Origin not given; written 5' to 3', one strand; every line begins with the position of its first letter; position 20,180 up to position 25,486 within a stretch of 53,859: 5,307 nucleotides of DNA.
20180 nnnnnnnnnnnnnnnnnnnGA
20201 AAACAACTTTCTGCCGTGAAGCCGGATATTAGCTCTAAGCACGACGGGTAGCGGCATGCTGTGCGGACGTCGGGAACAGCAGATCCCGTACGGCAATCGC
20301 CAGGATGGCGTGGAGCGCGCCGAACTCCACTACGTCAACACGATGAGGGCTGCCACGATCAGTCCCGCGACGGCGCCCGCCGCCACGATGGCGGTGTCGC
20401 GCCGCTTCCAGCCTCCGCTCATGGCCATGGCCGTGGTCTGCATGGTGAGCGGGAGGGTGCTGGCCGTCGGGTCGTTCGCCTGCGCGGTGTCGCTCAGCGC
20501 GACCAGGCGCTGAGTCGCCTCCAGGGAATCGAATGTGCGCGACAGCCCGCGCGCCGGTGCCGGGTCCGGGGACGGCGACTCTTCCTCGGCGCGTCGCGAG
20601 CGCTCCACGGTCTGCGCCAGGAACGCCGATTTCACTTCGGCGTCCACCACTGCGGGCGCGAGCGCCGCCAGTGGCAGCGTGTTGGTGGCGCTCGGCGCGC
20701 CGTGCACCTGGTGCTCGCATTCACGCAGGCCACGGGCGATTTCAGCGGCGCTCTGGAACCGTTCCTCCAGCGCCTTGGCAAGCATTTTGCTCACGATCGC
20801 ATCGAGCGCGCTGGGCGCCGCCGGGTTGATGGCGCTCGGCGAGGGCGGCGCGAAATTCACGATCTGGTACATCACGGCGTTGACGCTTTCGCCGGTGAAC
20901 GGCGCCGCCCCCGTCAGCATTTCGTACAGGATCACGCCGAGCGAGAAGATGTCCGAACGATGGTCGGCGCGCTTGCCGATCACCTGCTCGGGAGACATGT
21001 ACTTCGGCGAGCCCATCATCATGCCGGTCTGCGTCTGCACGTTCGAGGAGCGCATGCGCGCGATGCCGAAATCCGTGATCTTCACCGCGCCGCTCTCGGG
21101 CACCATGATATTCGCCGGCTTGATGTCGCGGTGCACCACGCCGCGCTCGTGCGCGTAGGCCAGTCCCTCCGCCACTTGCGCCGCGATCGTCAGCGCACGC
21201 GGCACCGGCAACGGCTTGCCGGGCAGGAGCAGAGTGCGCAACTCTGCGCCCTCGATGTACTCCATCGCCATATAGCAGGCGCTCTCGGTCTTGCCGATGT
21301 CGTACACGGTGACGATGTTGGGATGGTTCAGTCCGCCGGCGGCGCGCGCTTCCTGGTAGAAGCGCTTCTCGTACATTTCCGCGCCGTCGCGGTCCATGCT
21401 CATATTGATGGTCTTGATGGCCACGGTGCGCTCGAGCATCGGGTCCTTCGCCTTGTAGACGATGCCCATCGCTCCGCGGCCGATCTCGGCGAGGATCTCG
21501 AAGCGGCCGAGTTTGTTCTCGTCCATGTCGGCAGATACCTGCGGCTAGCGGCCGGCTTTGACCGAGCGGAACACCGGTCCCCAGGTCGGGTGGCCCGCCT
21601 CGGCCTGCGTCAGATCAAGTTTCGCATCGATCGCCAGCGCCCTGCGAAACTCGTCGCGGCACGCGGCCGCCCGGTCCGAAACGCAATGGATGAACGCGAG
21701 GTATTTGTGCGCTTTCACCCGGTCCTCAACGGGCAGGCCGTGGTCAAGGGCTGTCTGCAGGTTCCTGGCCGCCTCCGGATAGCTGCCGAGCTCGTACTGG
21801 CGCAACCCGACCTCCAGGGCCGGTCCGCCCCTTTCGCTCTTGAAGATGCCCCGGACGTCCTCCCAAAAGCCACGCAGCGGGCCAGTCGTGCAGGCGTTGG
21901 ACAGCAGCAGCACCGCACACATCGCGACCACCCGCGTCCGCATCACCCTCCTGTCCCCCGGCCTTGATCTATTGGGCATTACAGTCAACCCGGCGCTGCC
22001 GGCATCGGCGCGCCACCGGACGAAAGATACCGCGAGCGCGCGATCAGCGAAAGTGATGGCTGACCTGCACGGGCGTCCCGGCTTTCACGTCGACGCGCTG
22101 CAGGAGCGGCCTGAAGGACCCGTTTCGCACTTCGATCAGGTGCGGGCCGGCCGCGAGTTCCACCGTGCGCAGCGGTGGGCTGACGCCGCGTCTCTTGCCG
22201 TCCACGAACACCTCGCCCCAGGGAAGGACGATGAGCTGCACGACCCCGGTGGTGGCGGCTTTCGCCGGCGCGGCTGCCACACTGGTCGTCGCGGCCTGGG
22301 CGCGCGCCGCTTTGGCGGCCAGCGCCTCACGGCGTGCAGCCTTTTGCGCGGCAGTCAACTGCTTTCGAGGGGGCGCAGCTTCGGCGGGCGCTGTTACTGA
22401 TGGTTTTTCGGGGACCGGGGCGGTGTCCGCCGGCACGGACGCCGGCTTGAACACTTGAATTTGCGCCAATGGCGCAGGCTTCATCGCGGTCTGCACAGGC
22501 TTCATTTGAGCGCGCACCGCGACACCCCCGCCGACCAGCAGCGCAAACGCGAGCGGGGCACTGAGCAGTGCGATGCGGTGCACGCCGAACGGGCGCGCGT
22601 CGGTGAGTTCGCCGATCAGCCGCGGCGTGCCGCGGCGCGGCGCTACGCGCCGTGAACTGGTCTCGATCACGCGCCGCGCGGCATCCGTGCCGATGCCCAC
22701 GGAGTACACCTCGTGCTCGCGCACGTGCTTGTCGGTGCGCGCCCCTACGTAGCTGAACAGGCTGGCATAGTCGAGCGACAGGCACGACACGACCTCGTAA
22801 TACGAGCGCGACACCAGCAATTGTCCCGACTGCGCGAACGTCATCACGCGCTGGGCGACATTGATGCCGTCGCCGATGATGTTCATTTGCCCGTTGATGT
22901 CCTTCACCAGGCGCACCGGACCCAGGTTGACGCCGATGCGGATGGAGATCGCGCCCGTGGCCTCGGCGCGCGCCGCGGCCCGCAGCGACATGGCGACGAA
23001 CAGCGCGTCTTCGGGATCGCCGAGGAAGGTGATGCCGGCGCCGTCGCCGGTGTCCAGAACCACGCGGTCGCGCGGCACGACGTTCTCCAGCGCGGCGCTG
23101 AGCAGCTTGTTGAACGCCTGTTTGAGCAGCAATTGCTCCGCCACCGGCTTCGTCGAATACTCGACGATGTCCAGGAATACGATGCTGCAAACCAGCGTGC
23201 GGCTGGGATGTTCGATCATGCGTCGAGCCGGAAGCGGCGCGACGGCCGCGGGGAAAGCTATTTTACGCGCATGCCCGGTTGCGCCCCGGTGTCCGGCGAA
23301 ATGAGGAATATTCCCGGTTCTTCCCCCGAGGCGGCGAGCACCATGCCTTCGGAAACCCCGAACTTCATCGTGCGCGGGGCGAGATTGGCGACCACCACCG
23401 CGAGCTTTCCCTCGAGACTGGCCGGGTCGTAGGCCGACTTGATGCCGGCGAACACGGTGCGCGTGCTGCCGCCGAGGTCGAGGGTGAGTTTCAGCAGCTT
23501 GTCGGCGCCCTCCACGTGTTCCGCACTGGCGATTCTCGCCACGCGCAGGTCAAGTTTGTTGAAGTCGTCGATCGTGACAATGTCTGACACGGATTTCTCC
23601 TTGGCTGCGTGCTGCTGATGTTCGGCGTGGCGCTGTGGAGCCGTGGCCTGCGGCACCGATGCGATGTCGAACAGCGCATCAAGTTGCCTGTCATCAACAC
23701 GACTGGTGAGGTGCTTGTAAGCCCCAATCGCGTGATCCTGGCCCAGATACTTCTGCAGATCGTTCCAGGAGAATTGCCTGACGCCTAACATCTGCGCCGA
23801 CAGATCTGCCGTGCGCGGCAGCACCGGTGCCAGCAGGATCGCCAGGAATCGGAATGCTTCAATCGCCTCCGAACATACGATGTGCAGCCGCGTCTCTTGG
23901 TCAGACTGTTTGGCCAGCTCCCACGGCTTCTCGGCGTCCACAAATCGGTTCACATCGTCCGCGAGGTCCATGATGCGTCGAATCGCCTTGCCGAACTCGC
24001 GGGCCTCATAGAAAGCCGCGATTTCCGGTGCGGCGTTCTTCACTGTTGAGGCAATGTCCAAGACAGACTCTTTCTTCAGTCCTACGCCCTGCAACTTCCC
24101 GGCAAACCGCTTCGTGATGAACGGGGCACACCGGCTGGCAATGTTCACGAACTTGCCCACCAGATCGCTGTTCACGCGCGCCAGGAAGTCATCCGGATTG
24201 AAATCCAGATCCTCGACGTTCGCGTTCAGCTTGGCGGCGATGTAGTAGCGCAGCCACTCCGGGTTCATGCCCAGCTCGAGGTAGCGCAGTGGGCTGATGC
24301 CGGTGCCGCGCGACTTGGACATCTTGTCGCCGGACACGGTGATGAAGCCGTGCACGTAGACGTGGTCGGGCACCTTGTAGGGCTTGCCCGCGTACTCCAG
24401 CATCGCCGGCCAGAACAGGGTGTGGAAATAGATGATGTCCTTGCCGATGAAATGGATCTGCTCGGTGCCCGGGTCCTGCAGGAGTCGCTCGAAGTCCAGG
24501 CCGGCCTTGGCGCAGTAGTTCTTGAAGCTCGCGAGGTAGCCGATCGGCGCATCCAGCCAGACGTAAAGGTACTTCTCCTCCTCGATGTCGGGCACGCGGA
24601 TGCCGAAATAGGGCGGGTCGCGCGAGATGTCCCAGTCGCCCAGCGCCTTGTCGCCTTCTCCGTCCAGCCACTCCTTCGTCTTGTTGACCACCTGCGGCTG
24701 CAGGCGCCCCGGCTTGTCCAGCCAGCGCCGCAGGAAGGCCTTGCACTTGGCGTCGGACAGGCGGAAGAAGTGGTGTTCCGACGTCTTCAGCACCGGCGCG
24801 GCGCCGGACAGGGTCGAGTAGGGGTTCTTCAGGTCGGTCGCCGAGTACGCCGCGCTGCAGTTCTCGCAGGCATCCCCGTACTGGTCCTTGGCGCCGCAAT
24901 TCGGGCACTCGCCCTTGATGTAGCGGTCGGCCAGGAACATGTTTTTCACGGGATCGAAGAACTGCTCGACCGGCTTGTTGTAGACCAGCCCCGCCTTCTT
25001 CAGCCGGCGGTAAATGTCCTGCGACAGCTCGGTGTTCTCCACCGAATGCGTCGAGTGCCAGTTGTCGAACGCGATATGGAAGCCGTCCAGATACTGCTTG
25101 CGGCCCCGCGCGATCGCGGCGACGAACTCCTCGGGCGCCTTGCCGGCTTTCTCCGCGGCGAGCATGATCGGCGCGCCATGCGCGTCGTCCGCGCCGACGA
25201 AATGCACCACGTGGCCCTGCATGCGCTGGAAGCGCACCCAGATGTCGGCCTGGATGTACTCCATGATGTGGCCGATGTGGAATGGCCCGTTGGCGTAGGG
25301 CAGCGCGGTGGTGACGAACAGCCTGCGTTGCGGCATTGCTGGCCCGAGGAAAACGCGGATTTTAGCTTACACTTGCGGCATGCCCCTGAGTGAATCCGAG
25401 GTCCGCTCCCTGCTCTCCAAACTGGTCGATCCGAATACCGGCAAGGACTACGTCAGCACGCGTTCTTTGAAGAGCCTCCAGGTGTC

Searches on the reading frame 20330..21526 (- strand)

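Call 59: search_protein_families(library=pfam, proteins=[window:20330-21526:-], max_evalue=0.00001)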
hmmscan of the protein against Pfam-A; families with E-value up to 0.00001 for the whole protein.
window:20330-21526:- (398 aa): 2 families
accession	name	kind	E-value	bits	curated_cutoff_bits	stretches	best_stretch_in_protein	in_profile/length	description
PF00069.31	Pkinase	-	8.7e-58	196.2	31.7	1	10-258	2-253/263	Protein kinase domain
PF07714.23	PK_Tyr_Ser-Thr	-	5.9e-42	144.2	23.1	1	10-256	2-248/258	Protein tyrosine and serine/threonine kinase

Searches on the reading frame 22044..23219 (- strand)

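Call 59: search_protein_families(library=pfam, proteins=[window:22044-23219:-], max_evalue=0.00001)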
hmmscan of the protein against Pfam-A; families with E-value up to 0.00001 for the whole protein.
window:22044-23219:- (391 aa): 1 family
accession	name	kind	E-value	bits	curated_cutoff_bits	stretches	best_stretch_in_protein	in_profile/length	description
PF00211.25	Guanylate_cyc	-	4.7e-06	26.8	21.9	0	86-146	95-157/183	Adenylate and Guanylate cyclase catalytic domain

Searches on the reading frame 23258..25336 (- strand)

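Call 4: search_protein_families(library=pfam, proteins=[window:23258-25336:-])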
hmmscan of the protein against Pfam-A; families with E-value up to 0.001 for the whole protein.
window:23258-25336:- (692 aa): 7 families
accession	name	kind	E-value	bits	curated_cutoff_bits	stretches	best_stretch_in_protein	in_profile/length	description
PF09334.17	tRNA-synt_1g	-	8.8e-137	456.5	20.1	1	7-403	2-390/391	tRNA synthetases class I (M)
PF01588.26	tRNA_bind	-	7.3e-23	80.9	27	1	597-689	1-95/96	Putative tRNA binding domain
PF00133.28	tRNA-synt_1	-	4.2e-15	55.9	22.7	1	10-71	29-91/414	tRNA synthetases class I (I, L, M and V)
PF01406.26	tRNA-synt_1e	-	2.6e-05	24.2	27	0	293-371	209-285/301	tRNA synthetases class I (C) catalytic domain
PF19303.5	Anticodon_3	-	2.9e-05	24.4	23.5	1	430-528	16-113/152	Anticodon binding domain of methionyl tRNA ligase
PF01921.24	tRNA-synt_1f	-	8.7e-05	22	27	0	330-379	273-322/360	tRNA synthetases class I (K)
PF08264.19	Anticodon_1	-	0.00016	22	25.1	1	430-511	6-84/148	Anticodon-binding domain of tRNA ligase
